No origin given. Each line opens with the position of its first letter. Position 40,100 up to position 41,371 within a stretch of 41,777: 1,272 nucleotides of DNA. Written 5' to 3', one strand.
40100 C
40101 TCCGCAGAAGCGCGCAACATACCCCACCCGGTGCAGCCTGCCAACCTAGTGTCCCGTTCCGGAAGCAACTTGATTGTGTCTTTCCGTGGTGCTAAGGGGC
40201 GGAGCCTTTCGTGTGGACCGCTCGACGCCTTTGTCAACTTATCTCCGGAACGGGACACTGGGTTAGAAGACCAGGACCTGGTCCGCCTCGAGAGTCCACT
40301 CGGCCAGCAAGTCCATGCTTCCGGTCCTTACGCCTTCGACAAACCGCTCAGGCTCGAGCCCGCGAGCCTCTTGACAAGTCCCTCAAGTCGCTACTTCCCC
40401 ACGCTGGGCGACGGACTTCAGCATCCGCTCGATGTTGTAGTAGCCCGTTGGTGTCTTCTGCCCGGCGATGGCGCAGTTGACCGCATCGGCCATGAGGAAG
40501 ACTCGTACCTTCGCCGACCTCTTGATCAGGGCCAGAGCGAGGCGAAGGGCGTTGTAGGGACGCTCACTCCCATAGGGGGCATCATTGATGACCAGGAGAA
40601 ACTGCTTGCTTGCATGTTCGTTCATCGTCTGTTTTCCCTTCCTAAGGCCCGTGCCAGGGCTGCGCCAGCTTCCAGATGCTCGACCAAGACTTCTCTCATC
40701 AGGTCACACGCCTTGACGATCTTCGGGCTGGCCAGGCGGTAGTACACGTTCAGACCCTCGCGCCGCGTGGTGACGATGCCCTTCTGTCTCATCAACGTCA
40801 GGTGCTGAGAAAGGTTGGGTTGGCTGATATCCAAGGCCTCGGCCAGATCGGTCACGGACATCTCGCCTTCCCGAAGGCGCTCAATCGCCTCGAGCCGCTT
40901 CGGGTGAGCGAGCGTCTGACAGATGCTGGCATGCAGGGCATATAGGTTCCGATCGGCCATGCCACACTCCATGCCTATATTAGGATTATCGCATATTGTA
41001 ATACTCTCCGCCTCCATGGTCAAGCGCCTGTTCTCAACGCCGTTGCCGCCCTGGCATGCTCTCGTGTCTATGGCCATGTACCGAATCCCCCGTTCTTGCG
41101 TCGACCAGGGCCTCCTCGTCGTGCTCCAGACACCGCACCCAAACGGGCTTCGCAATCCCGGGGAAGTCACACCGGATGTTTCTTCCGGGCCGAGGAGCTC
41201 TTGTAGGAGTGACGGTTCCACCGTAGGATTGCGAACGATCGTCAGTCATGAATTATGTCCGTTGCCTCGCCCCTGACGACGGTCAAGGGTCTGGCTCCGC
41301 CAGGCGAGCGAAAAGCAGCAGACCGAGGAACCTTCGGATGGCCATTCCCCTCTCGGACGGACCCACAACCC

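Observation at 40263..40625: Hidden selenoprotein 2: a DsrE-like protein truncated in the ORF track at a UGA that replaces the active-site Cys (U-G-T-C)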

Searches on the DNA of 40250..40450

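Call 71: search_rna_families(source=window, start=40250, end=40450, threshold=evalue, max_evalue=10)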
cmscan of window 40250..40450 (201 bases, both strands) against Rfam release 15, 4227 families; matches with E-value up to 10: 1.
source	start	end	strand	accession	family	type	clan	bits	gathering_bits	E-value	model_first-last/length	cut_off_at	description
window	40334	40387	+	RF02292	TtnuCD16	Gene; snRNA; snoRNA; CD-box;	-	11.4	75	5.3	1-58/58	no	Tetrahymena snoRNA TtnuCD16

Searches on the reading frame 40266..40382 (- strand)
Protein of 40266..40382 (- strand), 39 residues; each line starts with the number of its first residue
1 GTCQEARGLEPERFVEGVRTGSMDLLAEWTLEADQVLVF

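Call 4: search_protein_families(library=pfam, proteins=[window:40266-40382:-], max_evalue=0.1)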
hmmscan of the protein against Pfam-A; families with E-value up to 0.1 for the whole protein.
seq(39 aa): 1 family
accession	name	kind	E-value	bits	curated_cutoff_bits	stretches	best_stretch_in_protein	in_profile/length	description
PF02635.20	DsrE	-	0.0017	19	22.7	1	2-39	79-116/116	DsrE/DsrF-like family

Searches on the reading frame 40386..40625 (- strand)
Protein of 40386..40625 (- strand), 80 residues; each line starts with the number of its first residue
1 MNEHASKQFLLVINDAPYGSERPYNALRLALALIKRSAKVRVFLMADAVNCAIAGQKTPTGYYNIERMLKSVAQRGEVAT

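Call 4: search_protein_families(library=pfam, proteins=[window:40386-40625:-], max_evalue=0.1)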
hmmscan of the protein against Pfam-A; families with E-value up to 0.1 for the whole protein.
seq(80 aa): 1 family
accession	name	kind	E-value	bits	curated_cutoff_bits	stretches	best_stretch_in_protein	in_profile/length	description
PF02635.20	DsrE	-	1e-12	48.7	22.7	1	7-78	1-72/116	DsrE/DsrF-like family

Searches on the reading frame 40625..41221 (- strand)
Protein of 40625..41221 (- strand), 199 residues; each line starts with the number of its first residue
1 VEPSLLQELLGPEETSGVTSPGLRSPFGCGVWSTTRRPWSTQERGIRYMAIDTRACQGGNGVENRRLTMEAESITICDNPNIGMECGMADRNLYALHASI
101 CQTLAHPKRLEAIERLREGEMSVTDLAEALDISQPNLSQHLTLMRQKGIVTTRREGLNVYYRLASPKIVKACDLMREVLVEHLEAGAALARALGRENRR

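Call 4: search_protein_families(library=pfam, proteins=[window:40625-41221:-], max_evalue=0.1)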
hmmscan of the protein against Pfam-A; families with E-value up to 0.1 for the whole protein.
seq(199 aa): 25 families
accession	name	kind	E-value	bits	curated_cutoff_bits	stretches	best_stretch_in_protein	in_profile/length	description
PF01022.26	HTH_5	-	7.9e-14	51.7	22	1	106-151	1-46/47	Bacterial regulatory protein, arsR family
PF12840.13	HTH_20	-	7.8e-11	42.2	27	1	104-153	1-51/51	Helix-turn-helix domain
PF12802.13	MarR_2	-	2.5e-07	31.2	27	1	110-155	11-55/61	MarR family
PF13412.12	HTH_24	-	2.9e-05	24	21.9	1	117-151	14-48/48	Winged helix-turn-helix DNA-binding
PF02082.26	Rrf2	-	7.3e-05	23.4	30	1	117-165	19-67/132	Iron-dependent Transcriptional regulator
PF24034.1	DUF7343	-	0.00013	22.2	27.6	1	115-156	13-54/62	Domain of unknown function (DUF7343)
PF25212.1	HVO_A0114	-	0.00013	22.1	27.6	1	106-157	21-73/84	HVO_A0114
PF13518.12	HTH_28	-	0.00031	21.2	25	1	108-150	1-42/52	Helix-turn-helix domain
PF01978.25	TrmB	-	0.00042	20.6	25.6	1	116-166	18-67/68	Sugar-specific transcriptional regulator TrmB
PF01047.28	MarR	-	0.00046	20.5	24.6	1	118-152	15-49/59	MarR family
PF13545.12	HTH_Crp_2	-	0.0009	19.6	27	1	120-154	22-56/70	Crp-like helix-turn-helix domain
PF09339.16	HTH_IclR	-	0.0018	18.5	22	1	111-152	10-50/52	IclR helix-turn-helix domain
PF25213.1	HVO_A0261_N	-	0.0026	18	35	1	105-155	9-59/86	HVO_A0261 N-terminal domain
PF21476.4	PF0610-like_N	-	0.003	18.2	33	1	113-141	7-35/50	PF0610-like, N-terminal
PF04967.18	HTH_10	-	0.0087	16.3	23.1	1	121-142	24-45/53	HTH DNA binding domain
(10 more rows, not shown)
